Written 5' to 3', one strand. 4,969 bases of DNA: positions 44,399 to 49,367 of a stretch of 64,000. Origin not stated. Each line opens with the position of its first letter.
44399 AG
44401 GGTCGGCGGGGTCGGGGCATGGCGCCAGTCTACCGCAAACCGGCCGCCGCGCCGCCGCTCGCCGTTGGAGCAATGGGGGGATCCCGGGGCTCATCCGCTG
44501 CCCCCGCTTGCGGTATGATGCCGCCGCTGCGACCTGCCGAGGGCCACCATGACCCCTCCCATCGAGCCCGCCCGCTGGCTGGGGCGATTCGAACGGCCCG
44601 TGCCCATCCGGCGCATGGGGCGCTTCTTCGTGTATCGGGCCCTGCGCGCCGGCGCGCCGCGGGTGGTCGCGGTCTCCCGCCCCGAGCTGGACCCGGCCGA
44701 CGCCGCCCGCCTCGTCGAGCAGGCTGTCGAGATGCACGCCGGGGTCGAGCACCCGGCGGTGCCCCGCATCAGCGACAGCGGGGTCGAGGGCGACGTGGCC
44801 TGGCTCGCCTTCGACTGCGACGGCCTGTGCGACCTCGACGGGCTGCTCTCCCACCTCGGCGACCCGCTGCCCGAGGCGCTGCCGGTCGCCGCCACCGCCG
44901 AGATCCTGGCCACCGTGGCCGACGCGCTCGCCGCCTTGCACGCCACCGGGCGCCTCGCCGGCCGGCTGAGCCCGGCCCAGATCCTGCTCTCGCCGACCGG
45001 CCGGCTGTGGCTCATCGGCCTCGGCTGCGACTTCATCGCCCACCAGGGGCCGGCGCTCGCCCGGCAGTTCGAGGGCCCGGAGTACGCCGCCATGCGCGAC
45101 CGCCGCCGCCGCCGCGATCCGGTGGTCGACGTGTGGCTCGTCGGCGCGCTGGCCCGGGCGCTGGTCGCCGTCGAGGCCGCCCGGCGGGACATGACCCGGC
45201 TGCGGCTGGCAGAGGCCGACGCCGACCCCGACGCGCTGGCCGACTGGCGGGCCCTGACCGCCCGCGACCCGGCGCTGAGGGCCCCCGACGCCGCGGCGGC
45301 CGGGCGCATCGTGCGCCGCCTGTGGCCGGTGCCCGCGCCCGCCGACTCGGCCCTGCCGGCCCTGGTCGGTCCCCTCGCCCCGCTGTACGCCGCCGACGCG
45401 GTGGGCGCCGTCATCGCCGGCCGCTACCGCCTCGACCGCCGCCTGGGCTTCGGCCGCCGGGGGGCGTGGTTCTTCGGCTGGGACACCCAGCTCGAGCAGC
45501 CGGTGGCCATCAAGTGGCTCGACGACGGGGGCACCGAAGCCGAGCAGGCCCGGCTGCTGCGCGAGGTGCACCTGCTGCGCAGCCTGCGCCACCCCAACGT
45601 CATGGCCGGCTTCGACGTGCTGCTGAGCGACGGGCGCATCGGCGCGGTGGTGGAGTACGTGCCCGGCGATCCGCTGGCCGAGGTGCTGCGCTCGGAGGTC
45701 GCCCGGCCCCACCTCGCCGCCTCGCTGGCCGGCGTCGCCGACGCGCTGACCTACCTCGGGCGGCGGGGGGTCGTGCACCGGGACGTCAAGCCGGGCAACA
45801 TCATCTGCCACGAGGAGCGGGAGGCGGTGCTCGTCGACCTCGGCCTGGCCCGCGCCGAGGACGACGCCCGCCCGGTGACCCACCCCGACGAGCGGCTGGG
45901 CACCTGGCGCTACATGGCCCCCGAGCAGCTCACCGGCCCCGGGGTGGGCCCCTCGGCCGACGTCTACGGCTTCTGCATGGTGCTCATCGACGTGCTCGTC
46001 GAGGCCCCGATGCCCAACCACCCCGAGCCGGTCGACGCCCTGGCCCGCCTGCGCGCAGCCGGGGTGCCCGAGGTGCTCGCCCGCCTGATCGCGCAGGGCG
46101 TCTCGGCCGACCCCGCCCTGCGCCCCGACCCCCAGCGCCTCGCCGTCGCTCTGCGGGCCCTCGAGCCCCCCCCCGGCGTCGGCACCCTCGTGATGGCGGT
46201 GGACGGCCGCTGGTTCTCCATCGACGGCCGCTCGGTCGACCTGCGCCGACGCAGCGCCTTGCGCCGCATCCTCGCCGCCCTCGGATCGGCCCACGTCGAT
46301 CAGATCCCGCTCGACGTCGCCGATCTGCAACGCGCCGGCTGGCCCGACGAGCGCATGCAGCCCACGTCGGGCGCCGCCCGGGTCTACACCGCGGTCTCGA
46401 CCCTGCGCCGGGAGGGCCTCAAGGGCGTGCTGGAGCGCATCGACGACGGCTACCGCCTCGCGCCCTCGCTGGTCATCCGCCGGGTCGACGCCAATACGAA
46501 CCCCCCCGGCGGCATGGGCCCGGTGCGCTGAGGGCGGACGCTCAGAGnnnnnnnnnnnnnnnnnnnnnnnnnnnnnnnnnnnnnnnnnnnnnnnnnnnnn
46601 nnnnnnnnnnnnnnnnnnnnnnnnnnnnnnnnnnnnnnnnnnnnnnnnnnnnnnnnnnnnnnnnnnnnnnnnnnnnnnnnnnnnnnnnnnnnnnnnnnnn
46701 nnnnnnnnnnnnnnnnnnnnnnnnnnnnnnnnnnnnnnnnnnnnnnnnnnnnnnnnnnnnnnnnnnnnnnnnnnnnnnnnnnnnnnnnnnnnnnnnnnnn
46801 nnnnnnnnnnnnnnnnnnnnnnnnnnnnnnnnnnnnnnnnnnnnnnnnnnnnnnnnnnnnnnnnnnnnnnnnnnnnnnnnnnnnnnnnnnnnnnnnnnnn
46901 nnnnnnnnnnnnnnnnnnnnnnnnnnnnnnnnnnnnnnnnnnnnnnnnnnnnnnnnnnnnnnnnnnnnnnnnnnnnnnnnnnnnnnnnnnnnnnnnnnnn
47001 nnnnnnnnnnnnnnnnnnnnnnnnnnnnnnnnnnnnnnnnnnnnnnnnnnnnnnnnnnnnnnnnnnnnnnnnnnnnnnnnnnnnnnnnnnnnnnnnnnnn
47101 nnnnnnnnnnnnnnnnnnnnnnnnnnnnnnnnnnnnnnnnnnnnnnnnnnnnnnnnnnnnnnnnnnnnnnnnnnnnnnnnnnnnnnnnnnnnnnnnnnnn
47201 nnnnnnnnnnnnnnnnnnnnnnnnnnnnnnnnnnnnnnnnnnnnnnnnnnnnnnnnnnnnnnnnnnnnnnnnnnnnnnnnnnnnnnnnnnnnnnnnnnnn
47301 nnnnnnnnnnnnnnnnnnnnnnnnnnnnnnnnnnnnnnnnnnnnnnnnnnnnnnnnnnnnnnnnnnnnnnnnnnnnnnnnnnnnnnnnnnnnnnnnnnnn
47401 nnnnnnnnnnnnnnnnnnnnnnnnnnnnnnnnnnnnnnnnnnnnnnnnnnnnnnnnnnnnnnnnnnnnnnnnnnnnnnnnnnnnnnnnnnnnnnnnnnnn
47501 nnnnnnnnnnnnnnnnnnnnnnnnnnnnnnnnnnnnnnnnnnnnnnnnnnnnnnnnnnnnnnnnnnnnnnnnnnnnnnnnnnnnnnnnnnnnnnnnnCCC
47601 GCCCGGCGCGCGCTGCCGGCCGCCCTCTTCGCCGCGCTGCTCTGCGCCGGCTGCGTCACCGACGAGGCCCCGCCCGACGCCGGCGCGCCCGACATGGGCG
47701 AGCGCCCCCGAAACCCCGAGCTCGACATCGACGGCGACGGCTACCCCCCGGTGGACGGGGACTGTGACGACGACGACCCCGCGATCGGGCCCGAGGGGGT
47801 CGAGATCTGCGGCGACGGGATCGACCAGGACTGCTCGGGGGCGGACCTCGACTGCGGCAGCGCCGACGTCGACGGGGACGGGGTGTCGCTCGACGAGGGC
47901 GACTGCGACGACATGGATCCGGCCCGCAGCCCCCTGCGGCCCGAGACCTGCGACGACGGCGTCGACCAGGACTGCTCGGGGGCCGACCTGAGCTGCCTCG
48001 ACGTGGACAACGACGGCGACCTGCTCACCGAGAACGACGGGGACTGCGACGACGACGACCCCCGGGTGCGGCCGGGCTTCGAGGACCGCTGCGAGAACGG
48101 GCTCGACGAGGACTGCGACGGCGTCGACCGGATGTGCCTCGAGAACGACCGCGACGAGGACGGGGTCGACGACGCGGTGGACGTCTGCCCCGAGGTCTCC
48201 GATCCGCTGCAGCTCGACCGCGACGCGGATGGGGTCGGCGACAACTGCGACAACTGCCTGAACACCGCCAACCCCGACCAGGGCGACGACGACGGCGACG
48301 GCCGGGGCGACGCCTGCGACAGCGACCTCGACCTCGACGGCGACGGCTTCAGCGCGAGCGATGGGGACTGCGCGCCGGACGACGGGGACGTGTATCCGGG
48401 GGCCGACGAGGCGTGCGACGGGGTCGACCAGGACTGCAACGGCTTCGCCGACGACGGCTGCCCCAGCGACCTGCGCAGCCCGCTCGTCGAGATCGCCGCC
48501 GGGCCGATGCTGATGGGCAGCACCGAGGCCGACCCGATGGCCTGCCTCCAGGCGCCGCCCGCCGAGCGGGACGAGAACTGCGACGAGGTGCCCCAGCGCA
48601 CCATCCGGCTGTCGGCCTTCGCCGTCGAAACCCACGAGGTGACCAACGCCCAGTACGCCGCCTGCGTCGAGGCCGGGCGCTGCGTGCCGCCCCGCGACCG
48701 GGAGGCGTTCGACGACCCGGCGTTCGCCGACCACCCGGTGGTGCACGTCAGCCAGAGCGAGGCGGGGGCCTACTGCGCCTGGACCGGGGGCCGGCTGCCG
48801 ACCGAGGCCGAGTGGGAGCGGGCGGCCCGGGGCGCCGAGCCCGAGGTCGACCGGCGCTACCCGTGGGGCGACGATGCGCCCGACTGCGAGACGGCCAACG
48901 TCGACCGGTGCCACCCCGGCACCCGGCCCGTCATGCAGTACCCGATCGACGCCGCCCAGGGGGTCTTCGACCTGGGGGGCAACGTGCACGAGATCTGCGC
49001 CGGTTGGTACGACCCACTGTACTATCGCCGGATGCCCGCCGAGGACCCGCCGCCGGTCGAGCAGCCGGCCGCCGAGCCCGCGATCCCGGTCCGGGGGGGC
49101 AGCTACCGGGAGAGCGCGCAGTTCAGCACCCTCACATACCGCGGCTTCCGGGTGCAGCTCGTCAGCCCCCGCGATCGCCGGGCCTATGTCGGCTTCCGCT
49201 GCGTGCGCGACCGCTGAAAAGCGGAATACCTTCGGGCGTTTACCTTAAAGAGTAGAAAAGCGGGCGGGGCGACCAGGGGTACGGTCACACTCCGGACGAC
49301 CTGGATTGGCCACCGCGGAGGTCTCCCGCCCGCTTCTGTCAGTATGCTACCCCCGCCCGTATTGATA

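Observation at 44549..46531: JAK-like pseudokinase + kinase tandem fused to an OmpR-type winged helix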

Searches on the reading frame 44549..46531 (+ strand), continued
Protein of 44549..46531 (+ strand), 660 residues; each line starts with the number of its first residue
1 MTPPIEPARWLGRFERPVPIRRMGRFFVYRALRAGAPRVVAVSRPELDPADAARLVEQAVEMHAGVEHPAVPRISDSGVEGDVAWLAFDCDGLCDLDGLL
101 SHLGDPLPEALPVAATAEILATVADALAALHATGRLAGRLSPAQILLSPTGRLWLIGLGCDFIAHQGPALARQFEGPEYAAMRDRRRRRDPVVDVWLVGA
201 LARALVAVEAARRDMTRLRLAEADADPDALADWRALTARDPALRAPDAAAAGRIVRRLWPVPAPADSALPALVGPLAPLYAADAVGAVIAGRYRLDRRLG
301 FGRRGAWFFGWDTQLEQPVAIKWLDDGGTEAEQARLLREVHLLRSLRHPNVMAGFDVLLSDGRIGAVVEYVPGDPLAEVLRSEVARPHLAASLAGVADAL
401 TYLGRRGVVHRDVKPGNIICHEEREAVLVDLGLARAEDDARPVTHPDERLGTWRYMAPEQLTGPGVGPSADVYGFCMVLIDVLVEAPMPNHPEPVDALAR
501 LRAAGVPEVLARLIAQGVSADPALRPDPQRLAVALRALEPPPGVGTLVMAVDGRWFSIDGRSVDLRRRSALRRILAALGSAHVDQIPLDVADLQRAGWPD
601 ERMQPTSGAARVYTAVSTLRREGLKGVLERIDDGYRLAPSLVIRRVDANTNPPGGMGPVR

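Call 73: find_encoding_contigs(protein=P0011, flank=3000, max_places=1)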
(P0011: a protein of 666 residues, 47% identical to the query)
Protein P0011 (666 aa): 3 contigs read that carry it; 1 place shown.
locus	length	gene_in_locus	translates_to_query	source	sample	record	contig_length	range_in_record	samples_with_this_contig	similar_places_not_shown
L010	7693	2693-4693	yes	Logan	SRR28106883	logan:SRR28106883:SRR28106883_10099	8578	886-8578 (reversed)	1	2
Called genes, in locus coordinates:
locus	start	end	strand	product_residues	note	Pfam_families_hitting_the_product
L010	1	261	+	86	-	?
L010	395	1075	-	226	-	-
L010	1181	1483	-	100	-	PF06844:DUF1244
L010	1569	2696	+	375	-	-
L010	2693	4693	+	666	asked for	PF00069:Pkinase, PF07714:PK_Tyr_Ser-Thr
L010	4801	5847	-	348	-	PF01207:Dus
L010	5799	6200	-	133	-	-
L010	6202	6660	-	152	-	PF13622:4HBT_3 (weak), PF03061:4HBT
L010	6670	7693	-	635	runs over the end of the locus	?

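Call 78: search_protein_families(library=padloc, proteins=[window:44549-46531:+], max_evalue=0.001)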
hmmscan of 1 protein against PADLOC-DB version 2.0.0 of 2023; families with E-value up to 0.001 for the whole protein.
window:44549-46531:+ (660 aa): 33 families (the best 25 are shown)
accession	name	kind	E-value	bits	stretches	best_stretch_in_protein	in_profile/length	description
PDLC04042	PD-T4-6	-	4.4e-53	178.8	2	287-500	5-223/292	-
PDLC04053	PD-T4-6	-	1.3e-49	167.4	2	290-536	8-269/311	-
PDLC04054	PD-T4-6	-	1e-45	154.7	2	284-526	4-260/347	-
PDLC04138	mad6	-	4.7e-45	152.6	1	290-539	50-314/659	mads_6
PDLC04061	PD-T4-6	-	1.1e-41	141.9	1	284-485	9-219/510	-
PDLC04039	PD-T4-6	-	3e-40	136.6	2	285-525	9-261/458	-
PDLC04043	PD-T4-6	-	2.6e-39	133.6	1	288-485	12-213/452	-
PDLC01088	C3a189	-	1.1e-37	128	1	296-537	2-260/840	kinase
PDLC04041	PD-T4-6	-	2.2e-33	114.2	1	277-484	15-229/443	-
PDLC04060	PD-T4-6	-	6.7e-33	112.3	1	285-484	2-204/486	-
PDLC03920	MkoA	-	7.6e-33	111.9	2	291-538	8-277/1112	-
PDLC04047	PD-T4-6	-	1e-32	111.5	1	287-485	6-208/327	-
PDLC04052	PD-T4-6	-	1.4e-32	111.6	1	288-484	6-211/496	-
PDLC04048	PD-T4-6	-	8.9e-29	99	1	285-486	4-209/354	-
PDLC04057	PD-T4-6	-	5.1e-26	89.7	1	285-484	2-205/443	-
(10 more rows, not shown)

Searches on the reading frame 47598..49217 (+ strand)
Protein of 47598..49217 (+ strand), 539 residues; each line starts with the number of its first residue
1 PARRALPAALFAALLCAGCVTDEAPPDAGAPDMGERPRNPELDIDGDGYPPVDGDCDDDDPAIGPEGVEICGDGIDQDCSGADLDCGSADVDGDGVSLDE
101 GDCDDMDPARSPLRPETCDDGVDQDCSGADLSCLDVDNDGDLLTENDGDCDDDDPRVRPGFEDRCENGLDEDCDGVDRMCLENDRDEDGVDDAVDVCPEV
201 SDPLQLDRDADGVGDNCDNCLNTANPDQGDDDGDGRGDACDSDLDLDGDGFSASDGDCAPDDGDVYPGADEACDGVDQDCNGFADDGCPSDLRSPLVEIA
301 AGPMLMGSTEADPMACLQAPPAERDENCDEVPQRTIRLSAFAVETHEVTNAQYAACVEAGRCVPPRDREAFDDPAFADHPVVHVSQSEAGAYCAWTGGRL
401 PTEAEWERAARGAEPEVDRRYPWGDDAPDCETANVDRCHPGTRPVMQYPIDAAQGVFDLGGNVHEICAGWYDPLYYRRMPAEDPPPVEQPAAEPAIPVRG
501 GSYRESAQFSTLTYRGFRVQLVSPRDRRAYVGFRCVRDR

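Call 79: search_protein_families(library=pfam, proteins=[window:47598-49217:+], max_evalue=0.001)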
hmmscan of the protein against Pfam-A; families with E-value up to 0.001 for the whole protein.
window:47598-49217:+ (539 aa): 3 families
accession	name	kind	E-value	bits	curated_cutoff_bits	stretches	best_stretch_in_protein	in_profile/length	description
PF03781.23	FGE-sulfatase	-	6.1e-45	154.3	23.3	1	296-537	5-255/255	Sulfatase-modifying factor enzyme 1-like domain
PF11617.13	Cu-binding_MopE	-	5.4e-22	78.2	27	4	102-129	1-27/30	Putative metal-binding motif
PF02412.23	TSP_3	-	0.00025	21.1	25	0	170-204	2-35/36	Thrombospondin type 3 repeat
